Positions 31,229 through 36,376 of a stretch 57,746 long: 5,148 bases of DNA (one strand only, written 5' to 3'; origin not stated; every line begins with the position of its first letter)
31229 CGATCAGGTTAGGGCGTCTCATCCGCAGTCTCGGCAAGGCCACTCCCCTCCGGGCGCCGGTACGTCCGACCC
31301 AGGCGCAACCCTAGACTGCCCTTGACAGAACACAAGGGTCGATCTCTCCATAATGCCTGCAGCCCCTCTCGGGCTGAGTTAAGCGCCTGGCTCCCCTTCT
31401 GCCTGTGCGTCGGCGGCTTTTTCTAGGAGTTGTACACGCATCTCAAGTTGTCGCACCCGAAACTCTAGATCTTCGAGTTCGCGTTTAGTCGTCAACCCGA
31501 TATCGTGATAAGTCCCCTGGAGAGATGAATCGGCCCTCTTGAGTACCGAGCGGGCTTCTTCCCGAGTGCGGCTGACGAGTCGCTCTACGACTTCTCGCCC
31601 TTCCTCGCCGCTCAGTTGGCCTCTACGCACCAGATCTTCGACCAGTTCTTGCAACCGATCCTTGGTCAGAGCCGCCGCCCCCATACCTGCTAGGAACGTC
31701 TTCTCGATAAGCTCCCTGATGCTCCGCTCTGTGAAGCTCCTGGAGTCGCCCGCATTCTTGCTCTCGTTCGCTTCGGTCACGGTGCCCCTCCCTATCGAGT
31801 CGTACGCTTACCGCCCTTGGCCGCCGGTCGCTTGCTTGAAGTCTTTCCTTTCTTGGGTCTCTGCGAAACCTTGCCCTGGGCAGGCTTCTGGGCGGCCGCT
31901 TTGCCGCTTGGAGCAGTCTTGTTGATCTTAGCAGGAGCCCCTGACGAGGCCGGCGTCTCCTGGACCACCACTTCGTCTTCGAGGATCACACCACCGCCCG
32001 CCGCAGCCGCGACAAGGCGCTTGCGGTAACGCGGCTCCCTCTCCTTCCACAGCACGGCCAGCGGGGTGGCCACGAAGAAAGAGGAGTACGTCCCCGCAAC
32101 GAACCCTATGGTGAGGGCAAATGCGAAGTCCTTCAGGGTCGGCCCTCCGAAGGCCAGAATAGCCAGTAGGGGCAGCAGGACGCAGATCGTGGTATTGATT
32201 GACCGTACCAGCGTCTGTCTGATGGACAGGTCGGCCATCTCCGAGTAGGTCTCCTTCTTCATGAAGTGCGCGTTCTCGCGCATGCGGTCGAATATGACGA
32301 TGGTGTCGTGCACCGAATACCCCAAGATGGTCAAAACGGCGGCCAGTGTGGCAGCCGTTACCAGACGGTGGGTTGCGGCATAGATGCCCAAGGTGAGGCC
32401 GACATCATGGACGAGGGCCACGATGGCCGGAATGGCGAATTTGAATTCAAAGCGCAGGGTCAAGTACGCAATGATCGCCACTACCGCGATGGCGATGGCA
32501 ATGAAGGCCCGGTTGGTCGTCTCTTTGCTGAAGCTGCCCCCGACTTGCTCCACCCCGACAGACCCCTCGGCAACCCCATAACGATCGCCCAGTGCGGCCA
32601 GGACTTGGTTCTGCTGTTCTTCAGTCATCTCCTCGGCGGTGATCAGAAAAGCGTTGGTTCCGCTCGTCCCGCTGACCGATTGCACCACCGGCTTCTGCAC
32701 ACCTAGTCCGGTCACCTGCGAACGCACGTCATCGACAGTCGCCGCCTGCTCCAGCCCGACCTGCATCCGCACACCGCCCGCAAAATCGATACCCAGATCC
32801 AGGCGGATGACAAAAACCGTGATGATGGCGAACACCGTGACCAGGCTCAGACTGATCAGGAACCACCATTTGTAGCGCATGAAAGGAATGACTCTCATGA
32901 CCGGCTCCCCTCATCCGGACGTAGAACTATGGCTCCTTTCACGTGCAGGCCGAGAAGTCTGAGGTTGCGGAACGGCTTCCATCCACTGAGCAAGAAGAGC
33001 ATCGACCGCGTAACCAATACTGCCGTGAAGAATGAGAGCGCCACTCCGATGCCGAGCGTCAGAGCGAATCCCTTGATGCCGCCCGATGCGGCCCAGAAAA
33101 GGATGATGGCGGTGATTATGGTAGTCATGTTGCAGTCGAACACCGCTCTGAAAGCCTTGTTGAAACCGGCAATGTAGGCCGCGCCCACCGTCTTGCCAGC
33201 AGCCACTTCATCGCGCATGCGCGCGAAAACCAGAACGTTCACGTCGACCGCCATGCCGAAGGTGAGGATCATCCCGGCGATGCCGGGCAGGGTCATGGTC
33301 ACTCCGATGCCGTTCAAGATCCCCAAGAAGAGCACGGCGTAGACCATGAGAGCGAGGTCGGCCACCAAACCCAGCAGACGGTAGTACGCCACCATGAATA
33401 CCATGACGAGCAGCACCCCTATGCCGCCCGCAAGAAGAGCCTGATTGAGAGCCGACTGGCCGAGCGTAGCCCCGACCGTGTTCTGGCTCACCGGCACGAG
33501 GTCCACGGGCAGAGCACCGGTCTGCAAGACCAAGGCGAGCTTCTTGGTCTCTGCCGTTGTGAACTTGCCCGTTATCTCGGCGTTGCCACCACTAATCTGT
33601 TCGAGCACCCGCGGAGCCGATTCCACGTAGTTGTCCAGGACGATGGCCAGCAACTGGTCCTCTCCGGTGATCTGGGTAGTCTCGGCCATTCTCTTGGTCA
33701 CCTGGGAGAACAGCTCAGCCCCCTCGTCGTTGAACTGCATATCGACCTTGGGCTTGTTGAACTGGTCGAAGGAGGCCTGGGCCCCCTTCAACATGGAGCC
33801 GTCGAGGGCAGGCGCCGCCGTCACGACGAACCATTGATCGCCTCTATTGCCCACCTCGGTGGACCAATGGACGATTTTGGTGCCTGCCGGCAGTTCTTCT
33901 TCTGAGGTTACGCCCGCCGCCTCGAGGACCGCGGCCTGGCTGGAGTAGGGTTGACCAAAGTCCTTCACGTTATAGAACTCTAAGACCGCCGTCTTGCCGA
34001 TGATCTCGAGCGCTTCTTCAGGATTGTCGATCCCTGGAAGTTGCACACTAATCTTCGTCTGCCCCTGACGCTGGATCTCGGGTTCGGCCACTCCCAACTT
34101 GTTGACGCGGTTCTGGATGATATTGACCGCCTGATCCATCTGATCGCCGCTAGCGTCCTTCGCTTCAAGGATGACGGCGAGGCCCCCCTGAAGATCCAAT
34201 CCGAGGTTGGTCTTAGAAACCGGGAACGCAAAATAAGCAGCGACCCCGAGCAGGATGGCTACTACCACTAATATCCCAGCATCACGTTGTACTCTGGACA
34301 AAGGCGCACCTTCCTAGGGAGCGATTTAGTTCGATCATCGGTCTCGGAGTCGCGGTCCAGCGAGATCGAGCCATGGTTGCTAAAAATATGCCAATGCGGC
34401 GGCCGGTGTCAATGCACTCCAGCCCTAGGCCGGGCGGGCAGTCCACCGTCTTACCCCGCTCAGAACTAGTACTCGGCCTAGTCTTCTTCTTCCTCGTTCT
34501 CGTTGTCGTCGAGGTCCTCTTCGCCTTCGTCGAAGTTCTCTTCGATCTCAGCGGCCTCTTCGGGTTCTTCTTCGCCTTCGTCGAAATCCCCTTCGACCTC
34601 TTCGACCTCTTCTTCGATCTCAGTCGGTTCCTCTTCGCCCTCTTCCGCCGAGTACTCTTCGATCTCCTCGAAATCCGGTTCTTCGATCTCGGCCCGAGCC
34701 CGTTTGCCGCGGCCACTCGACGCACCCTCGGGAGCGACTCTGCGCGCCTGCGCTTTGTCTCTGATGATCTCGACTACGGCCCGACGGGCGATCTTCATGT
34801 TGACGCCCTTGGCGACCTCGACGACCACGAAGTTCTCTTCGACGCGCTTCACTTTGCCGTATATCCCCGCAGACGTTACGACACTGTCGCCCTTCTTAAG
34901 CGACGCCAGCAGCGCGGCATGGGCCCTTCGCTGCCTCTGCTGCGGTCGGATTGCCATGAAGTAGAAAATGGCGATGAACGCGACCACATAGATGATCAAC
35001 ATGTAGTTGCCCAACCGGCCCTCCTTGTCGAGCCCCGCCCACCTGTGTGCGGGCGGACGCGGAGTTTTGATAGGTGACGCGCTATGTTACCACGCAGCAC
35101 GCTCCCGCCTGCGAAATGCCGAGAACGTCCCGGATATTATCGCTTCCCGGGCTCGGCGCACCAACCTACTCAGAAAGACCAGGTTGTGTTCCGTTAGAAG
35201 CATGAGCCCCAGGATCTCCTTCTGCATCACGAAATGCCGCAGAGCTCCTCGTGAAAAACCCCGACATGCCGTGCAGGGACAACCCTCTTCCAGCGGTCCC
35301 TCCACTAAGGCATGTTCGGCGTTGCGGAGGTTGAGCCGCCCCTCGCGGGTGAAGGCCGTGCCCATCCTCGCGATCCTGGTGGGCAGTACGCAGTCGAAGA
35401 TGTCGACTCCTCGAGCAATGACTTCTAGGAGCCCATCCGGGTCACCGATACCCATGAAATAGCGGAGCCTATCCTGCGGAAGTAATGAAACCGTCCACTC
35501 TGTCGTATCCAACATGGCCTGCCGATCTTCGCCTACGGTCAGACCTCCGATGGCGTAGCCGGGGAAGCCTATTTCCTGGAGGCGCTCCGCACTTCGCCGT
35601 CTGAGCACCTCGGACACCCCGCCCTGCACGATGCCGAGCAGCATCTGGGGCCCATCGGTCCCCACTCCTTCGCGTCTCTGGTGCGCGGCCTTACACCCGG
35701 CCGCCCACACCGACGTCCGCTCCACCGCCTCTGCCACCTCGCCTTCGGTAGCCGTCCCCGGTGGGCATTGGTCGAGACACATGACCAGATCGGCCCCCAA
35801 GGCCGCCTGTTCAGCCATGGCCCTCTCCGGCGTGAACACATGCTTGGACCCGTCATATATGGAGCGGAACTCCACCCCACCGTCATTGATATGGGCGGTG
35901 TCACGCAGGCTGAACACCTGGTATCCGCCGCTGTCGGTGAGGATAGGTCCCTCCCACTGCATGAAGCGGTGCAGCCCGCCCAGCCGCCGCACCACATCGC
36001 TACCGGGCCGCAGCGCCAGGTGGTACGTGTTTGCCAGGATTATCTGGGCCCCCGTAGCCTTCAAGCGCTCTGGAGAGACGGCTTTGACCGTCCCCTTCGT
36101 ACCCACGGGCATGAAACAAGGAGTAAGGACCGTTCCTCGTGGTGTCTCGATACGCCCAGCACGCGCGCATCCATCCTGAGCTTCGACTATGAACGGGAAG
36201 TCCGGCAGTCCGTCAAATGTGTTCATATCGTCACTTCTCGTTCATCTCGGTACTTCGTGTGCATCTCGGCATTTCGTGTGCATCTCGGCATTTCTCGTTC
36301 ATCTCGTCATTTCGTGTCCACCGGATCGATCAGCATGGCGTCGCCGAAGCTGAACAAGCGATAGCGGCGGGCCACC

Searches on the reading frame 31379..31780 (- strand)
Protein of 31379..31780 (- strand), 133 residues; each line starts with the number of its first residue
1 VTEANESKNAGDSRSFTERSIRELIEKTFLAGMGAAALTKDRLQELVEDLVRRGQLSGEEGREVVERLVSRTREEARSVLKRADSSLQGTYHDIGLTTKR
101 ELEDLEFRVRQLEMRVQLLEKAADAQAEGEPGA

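Call 27: search_protein_families(library=pfam, proteins=[window:31379-31780:-], max_evalue=0.0001)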
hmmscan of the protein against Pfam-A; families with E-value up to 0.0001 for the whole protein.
window:31379-31780:- (133 aa): 1 family
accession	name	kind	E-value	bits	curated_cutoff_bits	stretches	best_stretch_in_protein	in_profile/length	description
PF05597.16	Phasin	-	4.1e-08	33.8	28.8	1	18-118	8-123/126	Poly(hydroxyalcanoate) granule associated protein (phasin)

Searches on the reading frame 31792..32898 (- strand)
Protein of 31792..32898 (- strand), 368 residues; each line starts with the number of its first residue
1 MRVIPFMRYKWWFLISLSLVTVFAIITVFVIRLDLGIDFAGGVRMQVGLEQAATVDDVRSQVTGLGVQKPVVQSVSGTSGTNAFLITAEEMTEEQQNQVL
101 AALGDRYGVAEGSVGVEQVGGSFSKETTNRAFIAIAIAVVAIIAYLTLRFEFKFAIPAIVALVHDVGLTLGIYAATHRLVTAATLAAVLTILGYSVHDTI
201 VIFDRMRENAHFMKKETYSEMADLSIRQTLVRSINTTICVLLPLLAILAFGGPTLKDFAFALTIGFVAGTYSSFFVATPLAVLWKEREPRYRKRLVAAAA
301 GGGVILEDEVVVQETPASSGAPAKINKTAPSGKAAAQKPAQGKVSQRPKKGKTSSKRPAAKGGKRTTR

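Call 27: search_protein_families(library=pfam, proteins=[window:31792-32898:-], max_evalue=0.0001)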
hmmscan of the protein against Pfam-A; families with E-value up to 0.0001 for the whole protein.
window:31792-32898:- (368 aa): 2 families
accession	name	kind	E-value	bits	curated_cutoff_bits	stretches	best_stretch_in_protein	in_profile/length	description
PF02355.23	SecD_SecF_C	-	2.4e-58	197.1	20.5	1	115-286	17-188/189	Protein export membrane protein SecD/SecF, C-terminal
PF07549.19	Sec_GG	-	1.7e-05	24.6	20.3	1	29-53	4-28/28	SecD/SecF GG Motif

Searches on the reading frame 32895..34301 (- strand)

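Call 27: search_protein_families(library=pfam, proteins=[window:32895-34301:-], max_evalue=0.0001)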
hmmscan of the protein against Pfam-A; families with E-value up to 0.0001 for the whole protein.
window:32895-34301:- (468 aa): 4 families
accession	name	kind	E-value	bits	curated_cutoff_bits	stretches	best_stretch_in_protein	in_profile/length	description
PF22599.2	SecDF_P1_head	-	2.2e-29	102.1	27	1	154-266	9-114/114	SecDF, P1 head subdomain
PF21760.3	SecD_1st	-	1.7e-26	91.8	27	1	55-114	1-60/60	Protein translocase subunit SecDF, P1 domain, N-terminal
PF02355.23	SecD_SecF_C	-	7e-12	45.6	20.5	1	271-438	16-186/189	Protein export membrane protein SecD/SecF, C-terminal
PF03176.21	MMPL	-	1.1e-09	38.1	20.5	1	295-448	152-312/333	MMPL family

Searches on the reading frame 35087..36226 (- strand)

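Call 28: search_protein_families(library=pfam, proteins=[window:35087-36226:-], max_evalue=0.0001)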
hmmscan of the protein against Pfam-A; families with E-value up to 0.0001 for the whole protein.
window:35087-36226:- (379 aa): 1 family
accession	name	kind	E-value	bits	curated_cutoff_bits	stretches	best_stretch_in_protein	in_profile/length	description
PF01702.25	TGT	-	2.1e-141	471.6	26.3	1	19-374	2-350/357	Queuine tRNA-ribosyltransferase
